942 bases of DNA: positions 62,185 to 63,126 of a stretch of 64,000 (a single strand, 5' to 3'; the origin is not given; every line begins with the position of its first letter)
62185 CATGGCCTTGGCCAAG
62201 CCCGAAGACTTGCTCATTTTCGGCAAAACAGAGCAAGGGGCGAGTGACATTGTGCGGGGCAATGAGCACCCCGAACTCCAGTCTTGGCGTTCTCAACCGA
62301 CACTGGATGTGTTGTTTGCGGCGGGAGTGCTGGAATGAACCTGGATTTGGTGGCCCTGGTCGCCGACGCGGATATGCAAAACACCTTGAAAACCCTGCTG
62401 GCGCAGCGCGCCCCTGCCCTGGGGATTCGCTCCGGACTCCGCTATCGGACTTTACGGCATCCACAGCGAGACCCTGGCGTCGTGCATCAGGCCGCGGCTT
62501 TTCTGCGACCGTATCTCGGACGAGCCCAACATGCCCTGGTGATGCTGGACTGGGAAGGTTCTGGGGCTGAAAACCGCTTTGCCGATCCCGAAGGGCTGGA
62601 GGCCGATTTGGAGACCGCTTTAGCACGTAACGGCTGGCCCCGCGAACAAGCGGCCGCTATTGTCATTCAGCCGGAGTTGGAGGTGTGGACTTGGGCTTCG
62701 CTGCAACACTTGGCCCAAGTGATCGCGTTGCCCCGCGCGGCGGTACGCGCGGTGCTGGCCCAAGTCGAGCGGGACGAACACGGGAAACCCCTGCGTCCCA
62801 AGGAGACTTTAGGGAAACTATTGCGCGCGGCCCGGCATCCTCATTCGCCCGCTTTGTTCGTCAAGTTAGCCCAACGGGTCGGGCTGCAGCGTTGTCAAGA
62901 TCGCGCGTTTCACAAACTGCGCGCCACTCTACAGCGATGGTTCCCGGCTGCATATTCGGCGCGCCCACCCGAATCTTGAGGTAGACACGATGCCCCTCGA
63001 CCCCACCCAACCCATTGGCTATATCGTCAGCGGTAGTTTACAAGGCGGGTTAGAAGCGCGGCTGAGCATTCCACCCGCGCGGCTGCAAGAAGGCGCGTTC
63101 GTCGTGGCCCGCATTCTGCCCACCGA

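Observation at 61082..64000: Tight three-gene operon: ABC/SMC-like ATPase + small acidic-motif protein + HerA-type ATPase, a candidate undescribed defence/DNA-processing system cut by the window edge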

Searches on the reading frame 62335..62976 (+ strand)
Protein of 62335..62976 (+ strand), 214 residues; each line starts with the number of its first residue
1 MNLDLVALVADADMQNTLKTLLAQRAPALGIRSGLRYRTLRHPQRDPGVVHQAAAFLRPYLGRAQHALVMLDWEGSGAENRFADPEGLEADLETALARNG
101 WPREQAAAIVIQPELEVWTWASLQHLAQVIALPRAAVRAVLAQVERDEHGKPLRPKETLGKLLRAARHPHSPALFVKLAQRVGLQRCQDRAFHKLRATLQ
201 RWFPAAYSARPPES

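Call 6: search_protein_families(library=pfam, proteins=[window:62335-62976:+], max_evalue=0.1)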
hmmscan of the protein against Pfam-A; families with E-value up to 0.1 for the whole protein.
window:62335-62976:+ (214 aa): 0 families

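Call 7: search_protein_families(library=padloc, proteins=[window:62335-62976:+], max_evalue=0.1)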
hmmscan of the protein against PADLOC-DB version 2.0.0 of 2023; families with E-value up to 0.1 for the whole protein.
window:62335-62976:+ (214 aa): 2 families
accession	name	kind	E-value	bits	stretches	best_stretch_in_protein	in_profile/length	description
PDLC04200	HEC-01B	-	6.3e-05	20.9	1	61-206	71-209/218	-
PDLC04136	mad4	-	0.0019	17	1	6-118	8-109/110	mads_4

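Call 8: search_protein_families(library=ncbifam, proteins=[window:62335-62976:+], max_evalue=0.1)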
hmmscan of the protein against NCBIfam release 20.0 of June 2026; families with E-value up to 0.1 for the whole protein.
window:62335-62976:+ (214 aa): 1 family
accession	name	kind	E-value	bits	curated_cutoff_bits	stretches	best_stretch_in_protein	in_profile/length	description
NF047734.1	antiphage_MADS4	equivalog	3.4e-57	193.8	160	1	4-204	2-206/206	methylation-associated defense system protein MAD4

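Call 24: find_homologous_proteins(query=window:62335-62976:+, max_evalue=0.001)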
Query window:62335-62976:+ (214 aa): 60 proteins with E <= 0.001 among 2003 candidates.
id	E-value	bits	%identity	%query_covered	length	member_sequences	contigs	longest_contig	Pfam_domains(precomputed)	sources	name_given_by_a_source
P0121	1.4e-135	468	100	100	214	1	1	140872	-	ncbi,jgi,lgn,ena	-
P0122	3.6e-60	221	55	98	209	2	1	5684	-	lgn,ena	-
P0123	6.9e-58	214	49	96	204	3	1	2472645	PF14103.12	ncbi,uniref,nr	ncbi:hypothetical protein STHERM_c12260 [Spirochaeta thermophila DSM 6192]|uniref:DUF4276 family pro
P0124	5.1e-48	182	51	94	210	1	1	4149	-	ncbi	ncbi:MAG: hypothetical protein AB1801_15105 [Chloroflexota bacterium]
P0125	9.8e-48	181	45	95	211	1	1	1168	-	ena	-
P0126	1.1e-41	161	46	93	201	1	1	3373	-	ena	-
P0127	1.3e-40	157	45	96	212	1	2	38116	-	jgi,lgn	jgi:hypothetical protein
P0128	2.5e-39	153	48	94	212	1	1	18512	-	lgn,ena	-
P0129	7.9e-39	152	43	94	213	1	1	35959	-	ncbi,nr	ncbi:MAG: hypothetical protein L3J03_05020 [Desulfobacterales bacterium]|nr:hypothetical protein [De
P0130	9.7e-39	151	46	96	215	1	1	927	-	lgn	-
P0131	9.9e-39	151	44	100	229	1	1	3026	-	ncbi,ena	-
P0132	1.2e-37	148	42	97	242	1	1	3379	-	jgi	jgi:hypothetical protein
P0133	7.7e-37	145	45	96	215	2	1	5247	-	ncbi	-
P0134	2.3e-36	144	43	95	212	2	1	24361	-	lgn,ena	-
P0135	2.4e-36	144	43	96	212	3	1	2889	-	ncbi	-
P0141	8.3e-35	139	43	95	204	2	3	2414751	-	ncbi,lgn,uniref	ncbi:hypothetical protein MHOCP_21740 [Moorella humiferrea]|uniref:methylation-associated defense sy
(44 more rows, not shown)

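Call 26: find_related_loci(query=A1, collection=genome_contigs, flank=10000)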
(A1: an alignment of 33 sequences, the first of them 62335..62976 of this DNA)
Query A1 (214 aa) in genome_contigs; peptide patterns used: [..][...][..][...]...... (x = any residue, [..] = any of these).
599 stretches matched a pattern (row limit reached: there are more); 572 encode a relative of the query (tblastn E <= 1e-3); the best 80 are kept; 80 distinct loci.
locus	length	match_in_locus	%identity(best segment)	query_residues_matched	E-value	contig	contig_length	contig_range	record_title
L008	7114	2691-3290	51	2-204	2e-59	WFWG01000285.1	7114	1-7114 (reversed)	MAG: Ardenticatenaceae bacterium isolate S141_12_esom k151_333336, whole genome shotgun sequence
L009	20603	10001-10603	48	1-204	7e-57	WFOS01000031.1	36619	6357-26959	MAG: Ardenticatena sp. isolate S012_161 k151_2023, whole genome shotgun sequence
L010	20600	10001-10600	50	3-203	1e-54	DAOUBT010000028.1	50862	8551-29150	MAG TPA_asm: Anaerolineae bacterium isolate H71_746 k91_1036390, whole genome shotgun sequence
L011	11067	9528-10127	49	2-204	4e-53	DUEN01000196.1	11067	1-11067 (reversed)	MAG TPA_asm: Caldilineae bacterium isolate J4 Contig196, whole genome shotgun sequence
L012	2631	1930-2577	49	2-212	3e-53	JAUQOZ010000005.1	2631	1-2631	MAG: Chloroflexota bacterium isolate DRC.bins.10.201705 NODE_31755_length_2631_cov_1.05791, whole genome shotgun sequenc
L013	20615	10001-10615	50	1-204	3e-51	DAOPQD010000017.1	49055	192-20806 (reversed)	MAG TPA_asm: Anaerolineae bacterium isolate AMR_MDS_1531 NODE_922_length_49055_cov_52.843429, whole genome shotgun seque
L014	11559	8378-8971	49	2-203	9e-51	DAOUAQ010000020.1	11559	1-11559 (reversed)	MAG TPA_asm: Anaerolineae bacterium isolate H66_674 k113_381129, whole genome shotgun sequence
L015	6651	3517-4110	49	2-203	9e-51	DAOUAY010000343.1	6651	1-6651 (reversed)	MAG TPA_asm: Anaerolineae bacterium isolate H67_697 k125_427620, whole genome shotgun sequence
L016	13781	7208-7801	49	2-203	2e-50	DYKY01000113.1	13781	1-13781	MAG TPA_asm: Thermoflexus sp. isolate SulCav_AS07-7_59_19 SulCav_AS07_7_4413_length_13781_cov_10_230001, whole genome sh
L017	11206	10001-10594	44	3-203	4e-50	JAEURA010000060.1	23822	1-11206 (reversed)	MAG: Anaerolineae bacterium isolate new MAG-265 k141_636286, whole genome shotgun sequence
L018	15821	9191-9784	43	3-203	1e-49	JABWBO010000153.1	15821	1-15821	MAG: Anaerolineae bacterium isolate MAG_32 scaffold_9433, whole genome shotgun sequence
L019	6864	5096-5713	47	1-204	2e-49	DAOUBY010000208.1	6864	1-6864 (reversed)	MAG TPA_asm: Anaerolineales bacterium isolate H71_757 k91_837595, whole genome shotgun sequence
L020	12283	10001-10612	45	1-206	4e-49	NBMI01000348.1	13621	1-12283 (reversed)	MAG: Candidatus Parabeggiatoa sp. nov. 2 isolate 4572_84 ex4572_84_scaffold_27888, whole genome shotgun sequence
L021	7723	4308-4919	44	1-203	6e-48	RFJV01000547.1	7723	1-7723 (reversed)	MAG: Chloroflexi bacterium isolate J111 k99_639502, whole genome shotgun sequence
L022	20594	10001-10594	49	3-204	5e-53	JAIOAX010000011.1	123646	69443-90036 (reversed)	MAG: Chloroflexota bacterium isolate S1bins75 c_000000000011, whole genome shotgun sequence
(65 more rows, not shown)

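Call 28: find_encoding_contigs(protein=P0141, flank=10000, max_places=1)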
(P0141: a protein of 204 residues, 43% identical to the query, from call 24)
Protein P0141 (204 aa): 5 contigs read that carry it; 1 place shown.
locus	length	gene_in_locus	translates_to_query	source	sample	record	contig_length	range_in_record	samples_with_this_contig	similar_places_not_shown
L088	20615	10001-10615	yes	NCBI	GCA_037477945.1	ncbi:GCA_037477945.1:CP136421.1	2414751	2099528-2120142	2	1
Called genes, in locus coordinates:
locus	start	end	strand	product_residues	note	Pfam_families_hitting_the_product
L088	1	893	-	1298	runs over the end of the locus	PF00176:SNF2-rel_dom (weak), PF00271:Helicase_C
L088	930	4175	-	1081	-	PF06634:DUF1156, PF01555:N6_N4_Mtase (weak)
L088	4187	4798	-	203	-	PF24728:DUF7680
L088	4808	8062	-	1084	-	PF04465:DUF499, PF24897:DUF7744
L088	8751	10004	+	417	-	PF02463:SMC_N (weak), PF11398:DUF2813 (faint), PF13175:AAA_15, PF13304:AAA_21, PF13175:AAA_15 (weak)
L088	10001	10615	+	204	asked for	-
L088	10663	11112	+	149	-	PF18765:Polbeta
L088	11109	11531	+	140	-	PF01934:HepT-like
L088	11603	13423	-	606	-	PF13522:GATase_6, PF13537:GATase_7, PF01380:SIS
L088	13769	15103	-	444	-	PF02878:PGM_PMM_I, PF02879:PGM_PMM_II, PF02880:PGM_PMM_III, PF00408:PGM_PMM_IV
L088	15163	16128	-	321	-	PF07949:YbbR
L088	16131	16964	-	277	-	PF02457:DAC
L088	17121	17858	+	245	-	PF05949:DUF881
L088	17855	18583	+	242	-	PF05949:DUF881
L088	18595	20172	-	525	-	PF00682:HMGL-like, PF22617:HCS_D2, PF08502:LeuA_dimer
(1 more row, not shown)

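Call 29: find_encoding_contigs(protein=P0123, flank=10000, max_places=1)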
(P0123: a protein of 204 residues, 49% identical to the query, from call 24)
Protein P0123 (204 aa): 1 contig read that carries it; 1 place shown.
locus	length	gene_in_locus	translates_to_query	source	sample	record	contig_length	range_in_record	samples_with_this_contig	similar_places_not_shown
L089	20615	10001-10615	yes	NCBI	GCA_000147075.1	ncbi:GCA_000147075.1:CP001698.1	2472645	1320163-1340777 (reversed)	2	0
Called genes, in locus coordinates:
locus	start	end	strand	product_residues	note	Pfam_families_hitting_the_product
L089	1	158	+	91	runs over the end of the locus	PF01257:2Fe-2S_thioredx (weak)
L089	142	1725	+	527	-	PF00037:Fer4, PF12797:Fer4_2 (weak), PF12837:Fer4_6 (weak), PF13187:Fer4_9 (weak), PF25160:LdpA_Fe-S-bd (weak), PF12838:Fer4_7 (weak), PF00037:Fer4 (weak), PF02906:Fe_hyd_lg_C, +3 more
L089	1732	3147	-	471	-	PF09587:PGA_cap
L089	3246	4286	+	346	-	PF14020:DUF4236, PF13428:TPR_14 (faint), PF13432:TPR_16 (faint), PF14559:TPR_19 (faint)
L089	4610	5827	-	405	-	PF07907:YibE_F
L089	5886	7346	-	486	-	PF00245:Alk_phosphatase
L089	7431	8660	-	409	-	PF07690:MFS_1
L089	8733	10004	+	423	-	PF02463:SMC_N, PF11398:DUF2813 (faint), PF13175:AAA_15, PF13304:AAA_21, PF13175:AAA_15 (weak)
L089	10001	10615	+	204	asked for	PF14103:DUF4276 (weak)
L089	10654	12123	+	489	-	PF01225:Mur_ligase, PF08245:Mur_ligase_M, PF02875:Mur_ligase_C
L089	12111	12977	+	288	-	PF03755:YicC-like_N, PF08340:YicC-like_C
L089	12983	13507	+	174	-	PF13189:Cytidylate_kin2, PF13238:AAA_18, PF01202:SKI (weak), PF02224:Cytidylate_kin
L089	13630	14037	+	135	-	PF01814:Hemerythrin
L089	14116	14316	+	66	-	PF01192:RNA_pol_Rpb6 (weak)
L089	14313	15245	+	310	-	PF01715:IPPT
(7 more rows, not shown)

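Call 35: find_encoding_contigs(protein=P0121, flank=10000, max_places=3)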
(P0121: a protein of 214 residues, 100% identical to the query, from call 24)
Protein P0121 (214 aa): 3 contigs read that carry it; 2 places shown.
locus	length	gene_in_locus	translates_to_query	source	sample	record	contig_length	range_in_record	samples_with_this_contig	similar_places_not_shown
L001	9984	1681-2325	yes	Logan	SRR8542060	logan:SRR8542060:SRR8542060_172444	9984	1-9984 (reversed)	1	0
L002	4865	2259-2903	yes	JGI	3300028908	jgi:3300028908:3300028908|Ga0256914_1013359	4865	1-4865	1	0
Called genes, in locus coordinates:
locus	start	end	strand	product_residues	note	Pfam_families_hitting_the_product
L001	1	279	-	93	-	?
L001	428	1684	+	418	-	PF13175:AAA_15 (weak), PF13304:AAA_21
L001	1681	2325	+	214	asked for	-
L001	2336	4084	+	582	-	PF01935:DUF87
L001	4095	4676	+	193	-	PF04519:Bactofilin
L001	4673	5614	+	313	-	PF00685:Sulfotransfer_1 (faint), PF13469:Sulfotransfer_3 (weak)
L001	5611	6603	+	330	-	-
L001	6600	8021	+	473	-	PF04932:Wzy_C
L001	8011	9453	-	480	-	PF13529:Peptidase_C39_2, PF13371:TPR_9 (weak), PF13428:TPR_14 (weak), PF13432:TPR_16 (weak), PF14559:TPR_19 (weak), PF00515:TPR_1, PF07719:TPR_2, PF13181:TPR_8, +5 more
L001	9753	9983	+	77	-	?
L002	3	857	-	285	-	?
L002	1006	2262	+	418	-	PF13175:AAA_15 (weak), PF13304:AAA_21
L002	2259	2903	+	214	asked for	-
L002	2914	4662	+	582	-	PF01935:DUF87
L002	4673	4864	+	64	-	?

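Call 48: search_solved_structures(query=A1, max_evalue=10)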
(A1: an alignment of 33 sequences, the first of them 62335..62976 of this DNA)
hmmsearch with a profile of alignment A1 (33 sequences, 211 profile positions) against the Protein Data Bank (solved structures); distinct sequences matched with E-value up to 10: 3.
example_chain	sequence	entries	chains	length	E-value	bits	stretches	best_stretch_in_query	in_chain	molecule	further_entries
9y6s_9S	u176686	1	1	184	0.32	13.7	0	63-97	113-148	Centrin, putative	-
7w5z_6L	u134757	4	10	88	0.33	13.6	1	77-153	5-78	Cytochrome c oxidase subunit 6B-like | Decapping nuclease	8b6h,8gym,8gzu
8bqs_EV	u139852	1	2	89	0.34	13.6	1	77-153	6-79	Decapping nuclease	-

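Call 50: predict_structure(alignment_id=A1)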
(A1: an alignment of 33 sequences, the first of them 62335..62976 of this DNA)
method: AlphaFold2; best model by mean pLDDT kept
length: 214 residues; sequences in the alignment: 33
mean_pLDDT: 91.4   pTM: 0.85
mean pLDDT of the five models: 91.4, 90.9, 89.9, 89.5, 89.1
residues with pLDDT >= 90: 154; 70-90: 51; 50-70: 8; < 50: 1
segments of 3 or more residues with pLDDT < 50: none
pLDDT, mean of each block of 10 residues (from residue 1): 94 94 95 97 95 98 98 92 97 98 98 80 84 93 89 89 93 88 85 96 77 60
secondary structure, 60 per line:
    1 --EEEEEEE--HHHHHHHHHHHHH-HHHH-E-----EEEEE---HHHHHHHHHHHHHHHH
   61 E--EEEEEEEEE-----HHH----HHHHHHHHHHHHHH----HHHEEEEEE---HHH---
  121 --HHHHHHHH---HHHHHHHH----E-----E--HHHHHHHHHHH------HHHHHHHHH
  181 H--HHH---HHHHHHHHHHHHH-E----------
elements in order: E3-9 H12-24 H26-29 E37-41 H45-60 E64-72 H85-98 E106-111 H123-130 H134-141 H155-165 H172-181 H190-202

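Call 54: fold_search(model_id=the predicted structure, library=pdb)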
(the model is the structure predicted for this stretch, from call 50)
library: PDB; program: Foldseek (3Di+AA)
matches with E <= 10: 1038; with E <= 0.001: 0
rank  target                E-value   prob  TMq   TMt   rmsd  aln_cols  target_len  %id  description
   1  3ipr_A                1.9e-02  0.47  0.22  0.30  13.2       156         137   15  Crystal structure of the Enterococcus faecalis gluconate specific EIIA phosphotransferase system component (released 2009-09-15)
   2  4j0q_B                2.1e-02  0.47  0.25  0.17  14.4       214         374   11  Crystal structure of Pseudomonas putida elongation factor Tu (EF-Tu) (released 2014-02-05)
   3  3ipr_C                2.4e-02  0.44  0.22  0.29  12.2       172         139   13  Crystal structure of the Enterococcus faecalis gluconate specific EIIA phosphotransferase system component (released 2009-09-15)
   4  6e37_A                2.4e-02  0.33  0.19  0.07  13.6       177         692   14  O-GlcNAc Transferase in complex with covalent inhibitor (released 2019-11-06)
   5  4j0q_A                2.5e-02  0.69  0.25  0.16   8.7       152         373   12  Crystal structure of Pseudomonas putida elongation factor Tu (EF-Tu) (released 2014-02-05)
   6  6htw_H                3.4e-02  0.77  0.26  0.17   7.7       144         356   10  Crystal structure of an ancient sequence-reconstructed Elongation factor Tu (node 184) (released 2019-10-23)
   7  1xb2_A                3.4e-02  0.60  0.29  0.19  12.5       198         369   15  Crystal Structure of Bos taurus mitochondrial Elongation Factor Tu/Ts Complex (released 2004-11-23)
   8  4gyw_A                3.8e-02  0.28  0.19  0.07  14.6       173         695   12  Crystal structure of human O-GlcNAc Transferase in complex with UDP and a glycopeptide (released 2012-10-31)
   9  6i8r                  4.2e-02  0.75  0.27  0.18   9.3       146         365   12  Crystal structure of an ancient sequence-reconstructed Elongation factor Tu (node 170) (released 2019-11-27)
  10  7bbn_B                4.2e-02  0.75  0.28  0.18  10.7       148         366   12  Crystal structure of an ancient sequence-reconstructed Elongation Factor Tu (node 317) (released 2022-01-19)
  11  1qzd                  4.8e-02  0.47  0.24  0.15  10.9       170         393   12  EF-Tu.kirromycin coordinates fitted into the cryo-EM map of EF-Tu ternary complex (GDP.Kirromycin) bound 70S ribosome (released 2003-11-04)
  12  4gyw_C                5.0e-02  0.23  0.19  0.07  14.4       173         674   11  Crystal structure of human O-GlcNAc Transferase in complex with UDP and a glycopeptide (released 2012-10-31)
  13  2p5s_B                5.3e-02  0.41  0.27  0.34  14.6       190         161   11  RAB domain of human RASEF in complex with GDP (released 2007-03-27)
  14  7ezi                  5.7e-02  0.16  0.19  0.14  14.3       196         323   14  Rice L-galactose dehydrogenase (apo form) (released 2021-06-23)
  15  5uhv                  6.0e-02  0.54  0.31  0.37  14.4       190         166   14  wild-type NRas bound to GppNHp (released 2017-06-28)
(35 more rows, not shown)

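Call 61: fold_search(model_id=the predicted structure, library=viral)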
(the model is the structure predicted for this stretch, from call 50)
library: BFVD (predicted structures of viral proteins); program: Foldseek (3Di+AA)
matches with E <= 10: 587; with E <= 0.001: 0
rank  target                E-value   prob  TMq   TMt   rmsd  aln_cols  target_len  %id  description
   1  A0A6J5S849            8.2e-03  0.75  0.25  0.14  18.4       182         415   18  DNA topoisomerase [uncultured Caudovirales phage]
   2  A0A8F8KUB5            1.7e-02  0.66  0.30  0.26   9.7       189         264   10  RuvC-like Holliday junction resolvase [Clandestinovirus]
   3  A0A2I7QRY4            2.3e-02  0.77  0.36  0.22  11.8       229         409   14  (no name in the UniProt tables at hand)
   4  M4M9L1                3.7e-02  0.57  0.33  0.15  11.4       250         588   14  (no name in the UniProt tables at hand)
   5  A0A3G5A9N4            4.2e-02  0.25  0.26  0.14  11.1       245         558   11  Uncharacterized protein [Hyperionvirus sp.]
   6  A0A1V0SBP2            4.7e-02  0.38  0.31  0.15  11.5       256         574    7  Uncharacterized protein [Catovirus CTV1]
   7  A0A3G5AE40            5.3e-02  0.66  0.41  0.17  14.5       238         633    8  Uncharacterized protein [Hyperionvirus sp.]
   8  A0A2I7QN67            5.3e-02  0.35  0.27  0.15  12.7       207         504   10  (no name in the UniProt tables at hand)
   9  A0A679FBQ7            7.0e-02  0.72  0.31  0.21  11.9       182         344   12  Primase/helicase [Cronobacter phage vB_CsaP_009]
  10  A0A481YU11            8.4e-02  0.47  0.29  0.29   9.1       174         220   12  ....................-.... protein [Marseillevirus LCMAC102]
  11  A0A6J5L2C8            9.4e-02  0.20  0.27  0.23  13.5       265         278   10  Uncharacterized protein [uncultured Caudovirales phage]
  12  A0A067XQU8            1.1e-01  0.16  0.21  0.18  12.6       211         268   10  (no name in the UniProt tables at hand)
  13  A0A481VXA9            1.2e-01  0.09  0.19  0.17  19.0       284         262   14  UDP-glucose dehydrogenase [Microbacterium phage Fireman]
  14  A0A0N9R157            1.3e-01  0.20  0.26  0.23  16.5       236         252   14  Toll-like receptor [Chrysochromulina ericina virus CeV-01B]
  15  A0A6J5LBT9            1.3e-01  0.20  0.29  0.25  10.4       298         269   10  Uncharacterized protein [uncultured Caudovirales phage]
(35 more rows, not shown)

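Call 75: find_related_loci(query=A1, collection=viral_contigs, flank=6000)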
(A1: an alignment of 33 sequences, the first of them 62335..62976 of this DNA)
Query A1 (214 aa) in viral_contigs; peptide patterns used: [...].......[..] (x = any residue, [..] = any of these).
50 stretches matched a pattern, but none encodes a relative of the query by tblastn (E <= 1e-3).
